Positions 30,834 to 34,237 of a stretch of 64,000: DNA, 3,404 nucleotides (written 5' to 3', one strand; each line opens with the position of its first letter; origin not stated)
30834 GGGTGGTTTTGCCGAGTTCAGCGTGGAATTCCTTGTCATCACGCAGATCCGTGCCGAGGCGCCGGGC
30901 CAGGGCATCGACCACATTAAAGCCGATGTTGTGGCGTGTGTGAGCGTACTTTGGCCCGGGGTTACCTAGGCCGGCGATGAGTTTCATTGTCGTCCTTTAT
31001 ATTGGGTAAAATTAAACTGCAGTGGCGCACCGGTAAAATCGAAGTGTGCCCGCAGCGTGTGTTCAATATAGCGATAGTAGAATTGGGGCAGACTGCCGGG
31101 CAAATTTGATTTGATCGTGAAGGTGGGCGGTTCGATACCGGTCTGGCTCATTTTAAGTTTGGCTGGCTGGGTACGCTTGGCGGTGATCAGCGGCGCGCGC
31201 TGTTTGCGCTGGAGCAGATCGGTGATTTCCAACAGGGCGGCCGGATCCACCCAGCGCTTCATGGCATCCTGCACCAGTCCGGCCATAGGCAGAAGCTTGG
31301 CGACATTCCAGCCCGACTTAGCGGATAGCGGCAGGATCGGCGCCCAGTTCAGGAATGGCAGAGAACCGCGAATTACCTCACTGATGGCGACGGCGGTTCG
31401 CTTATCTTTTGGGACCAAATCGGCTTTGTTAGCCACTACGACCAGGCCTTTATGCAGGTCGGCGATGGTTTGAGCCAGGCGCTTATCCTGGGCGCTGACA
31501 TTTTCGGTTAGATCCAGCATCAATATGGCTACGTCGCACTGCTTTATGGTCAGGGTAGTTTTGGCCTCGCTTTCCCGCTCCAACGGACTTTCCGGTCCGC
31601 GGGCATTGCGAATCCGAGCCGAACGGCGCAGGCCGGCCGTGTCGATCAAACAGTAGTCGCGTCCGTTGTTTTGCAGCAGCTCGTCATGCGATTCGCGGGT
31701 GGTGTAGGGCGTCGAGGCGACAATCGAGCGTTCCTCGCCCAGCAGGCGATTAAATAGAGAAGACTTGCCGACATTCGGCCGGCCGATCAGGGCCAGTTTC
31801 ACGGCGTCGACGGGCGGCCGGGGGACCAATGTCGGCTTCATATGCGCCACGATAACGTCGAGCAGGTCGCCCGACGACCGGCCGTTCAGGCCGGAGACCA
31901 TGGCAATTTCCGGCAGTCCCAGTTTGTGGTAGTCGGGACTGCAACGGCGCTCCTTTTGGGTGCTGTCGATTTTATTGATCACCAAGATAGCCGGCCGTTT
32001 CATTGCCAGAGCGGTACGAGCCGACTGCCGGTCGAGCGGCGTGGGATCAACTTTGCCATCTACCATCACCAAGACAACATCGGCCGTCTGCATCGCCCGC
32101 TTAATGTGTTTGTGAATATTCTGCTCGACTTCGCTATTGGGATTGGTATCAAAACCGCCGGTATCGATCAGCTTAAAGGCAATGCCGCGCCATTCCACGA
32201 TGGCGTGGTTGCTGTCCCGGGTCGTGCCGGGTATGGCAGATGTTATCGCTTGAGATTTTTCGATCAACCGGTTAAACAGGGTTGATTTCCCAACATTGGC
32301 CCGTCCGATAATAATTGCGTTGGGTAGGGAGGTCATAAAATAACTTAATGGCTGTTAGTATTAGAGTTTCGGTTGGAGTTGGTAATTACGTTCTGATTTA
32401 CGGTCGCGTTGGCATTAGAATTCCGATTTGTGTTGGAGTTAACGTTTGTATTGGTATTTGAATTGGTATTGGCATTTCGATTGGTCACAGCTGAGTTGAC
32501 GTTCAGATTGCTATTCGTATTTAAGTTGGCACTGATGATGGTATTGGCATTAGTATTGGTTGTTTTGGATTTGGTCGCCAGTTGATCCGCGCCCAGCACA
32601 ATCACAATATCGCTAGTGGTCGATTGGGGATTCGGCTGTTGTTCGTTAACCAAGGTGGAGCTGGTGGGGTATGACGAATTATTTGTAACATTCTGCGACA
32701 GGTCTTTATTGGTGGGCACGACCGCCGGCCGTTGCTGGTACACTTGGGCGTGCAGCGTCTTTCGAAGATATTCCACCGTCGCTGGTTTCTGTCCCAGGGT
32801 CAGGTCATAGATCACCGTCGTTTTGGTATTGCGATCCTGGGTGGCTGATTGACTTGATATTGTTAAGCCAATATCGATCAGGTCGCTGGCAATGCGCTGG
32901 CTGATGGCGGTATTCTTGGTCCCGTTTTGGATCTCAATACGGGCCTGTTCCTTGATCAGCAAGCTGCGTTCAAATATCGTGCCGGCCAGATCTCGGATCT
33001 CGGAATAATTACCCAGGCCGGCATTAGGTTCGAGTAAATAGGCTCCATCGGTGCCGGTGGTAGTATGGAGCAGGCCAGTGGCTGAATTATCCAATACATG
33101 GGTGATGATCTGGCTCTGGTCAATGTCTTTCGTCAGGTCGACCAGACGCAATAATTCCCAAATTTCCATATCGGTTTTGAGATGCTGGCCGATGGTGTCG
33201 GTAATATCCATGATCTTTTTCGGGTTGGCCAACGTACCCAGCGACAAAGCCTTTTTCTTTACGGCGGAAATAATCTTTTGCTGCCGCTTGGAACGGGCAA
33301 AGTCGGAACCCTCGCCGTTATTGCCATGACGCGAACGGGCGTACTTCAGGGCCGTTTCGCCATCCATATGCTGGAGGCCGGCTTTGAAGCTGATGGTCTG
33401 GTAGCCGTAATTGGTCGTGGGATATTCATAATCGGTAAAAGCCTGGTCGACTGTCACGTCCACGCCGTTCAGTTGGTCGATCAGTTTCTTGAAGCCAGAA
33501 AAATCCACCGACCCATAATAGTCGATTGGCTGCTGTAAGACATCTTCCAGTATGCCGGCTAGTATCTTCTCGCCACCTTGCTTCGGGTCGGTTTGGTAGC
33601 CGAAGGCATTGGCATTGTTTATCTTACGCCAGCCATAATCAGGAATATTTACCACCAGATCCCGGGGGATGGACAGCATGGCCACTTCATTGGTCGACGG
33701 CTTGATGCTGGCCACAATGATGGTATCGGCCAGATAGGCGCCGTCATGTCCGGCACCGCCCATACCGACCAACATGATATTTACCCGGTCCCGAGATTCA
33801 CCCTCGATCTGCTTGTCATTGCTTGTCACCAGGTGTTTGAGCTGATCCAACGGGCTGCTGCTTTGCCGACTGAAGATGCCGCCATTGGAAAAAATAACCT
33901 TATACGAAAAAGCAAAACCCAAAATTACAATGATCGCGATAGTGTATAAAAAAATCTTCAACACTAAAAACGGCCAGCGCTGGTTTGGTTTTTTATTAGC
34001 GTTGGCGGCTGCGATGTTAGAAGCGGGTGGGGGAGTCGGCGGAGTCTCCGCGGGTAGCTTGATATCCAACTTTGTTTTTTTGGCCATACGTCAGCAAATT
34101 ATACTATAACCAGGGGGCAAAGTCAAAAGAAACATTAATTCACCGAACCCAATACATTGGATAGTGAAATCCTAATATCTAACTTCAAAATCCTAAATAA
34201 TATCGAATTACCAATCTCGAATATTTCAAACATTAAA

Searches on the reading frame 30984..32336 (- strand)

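Call 9: search_protein_families(library=pfam, proteins=[window:30984-32336:-], max_evalue=0.001)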
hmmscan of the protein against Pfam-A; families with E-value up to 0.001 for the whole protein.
window:30984-32336:- (450 aa): 18 families
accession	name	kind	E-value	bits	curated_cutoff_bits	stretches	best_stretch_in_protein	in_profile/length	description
PF01926.29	MMR_HSR1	-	1.4e-53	180.3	21.9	2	7-122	2-113/113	50S ribosome-binding GTPase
PF00009.33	GTP_EFTU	-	2.1e-26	93.1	26.5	2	4-166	3-186/188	Elongation factor Tu GTP binding domain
PF02421.24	FeoB_N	-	1.3e-23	83.7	27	2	8-130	4-122/156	Ferrous iron transport protein B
PF00350.29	Dynamin_N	-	6.6e-14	52.7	27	0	54-122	103-166/168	Dynamin family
PF03193.22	RsgA_GTPase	-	2.7e-13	50.6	30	1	86-237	27-169/174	RsgA GTPase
PF04548.22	AIG1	-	1e-12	48.3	27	2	7-95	3-94/212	AIG1 family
PF14714.11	KH_dom-like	-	2.7e-12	47.3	27.3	1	371-443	10-80/81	KH-domain-like of EngA bacterial GTPase enzymes, C-terminal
PF08477.19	Roc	-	1.5e-09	38.6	27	0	8-124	3-119/119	Ras of Complex, Roc, domain of DAPkinase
PF00071.28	Ras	-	4.5e-09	36.5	21.6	0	8-63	3-59/162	Ras family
PF09439.16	SRPRB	-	2.8e-07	30.5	25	1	5-99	4-87/178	Signal recognition particle receptor beta subunit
PF02492.25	cobW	-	1e-06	28.9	20.7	0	219-315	76-163/180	CobW/HypB/UreG, nucleotide-binding domain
PF00625.27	Guanylate_kin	-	2.3e-05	24.6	25.2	0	182-234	6-57/182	Guanylate kinase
PF00005.33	ABC_tran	-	0.00014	22.9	25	0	8-80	15-80/137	ABC transporter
PF13401.12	AAA_22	-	0.00024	21.9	27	0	7-93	8-91/130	AAA domain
PF05621.17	TniB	-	0.00054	19.9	22.4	0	4-30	35-61/189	Bacterial TniB protein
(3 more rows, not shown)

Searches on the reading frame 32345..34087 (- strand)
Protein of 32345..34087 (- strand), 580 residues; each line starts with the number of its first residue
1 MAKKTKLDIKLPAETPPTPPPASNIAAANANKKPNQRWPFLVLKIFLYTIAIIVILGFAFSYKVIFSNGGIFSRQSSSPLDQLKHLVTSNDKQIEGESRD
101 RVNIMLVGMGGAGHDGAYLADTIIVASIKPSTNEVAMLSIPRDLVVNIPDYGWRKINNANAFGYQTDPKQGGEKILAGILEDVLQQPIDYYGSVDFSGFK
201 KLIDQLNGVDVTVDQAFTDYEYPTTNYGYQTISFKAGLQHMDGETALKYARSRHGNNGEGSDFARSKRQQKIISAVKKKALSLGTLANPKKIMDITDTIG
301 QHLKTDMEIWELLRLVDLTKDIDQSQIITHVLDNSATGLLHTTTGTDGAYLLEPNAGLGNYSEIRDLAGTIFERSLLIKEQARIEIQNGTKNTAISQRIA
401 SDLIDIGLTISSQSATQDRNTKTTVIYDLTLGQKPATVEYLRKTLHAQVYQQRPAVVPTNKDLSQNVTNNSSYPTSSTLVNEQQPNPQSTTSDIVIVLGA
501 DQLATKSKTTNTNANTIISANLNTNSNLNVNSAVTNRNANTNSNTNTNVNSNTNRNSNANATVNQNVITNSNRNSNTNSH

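Call 9: search_protein_families(library=pfam, proteins=[window:32345-34087:-], max_evalue=0.001)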
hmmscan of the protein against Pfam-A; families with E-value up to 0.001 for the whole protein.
window:32345-34087:- (580 aa): 2 families
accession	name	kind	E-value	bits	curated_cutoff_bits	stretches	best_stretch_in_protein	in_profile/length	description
PF03816.19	LytR_cpsA_psr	-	4.1e-42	144.3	24.6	1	120-280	2-148/150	LytR_cpsA_psr family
PF13399.11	LytR_C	-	3.6e-06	28.3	22.2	1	381-501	1-85/86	LytR cell envelope-related transcriptional attenuator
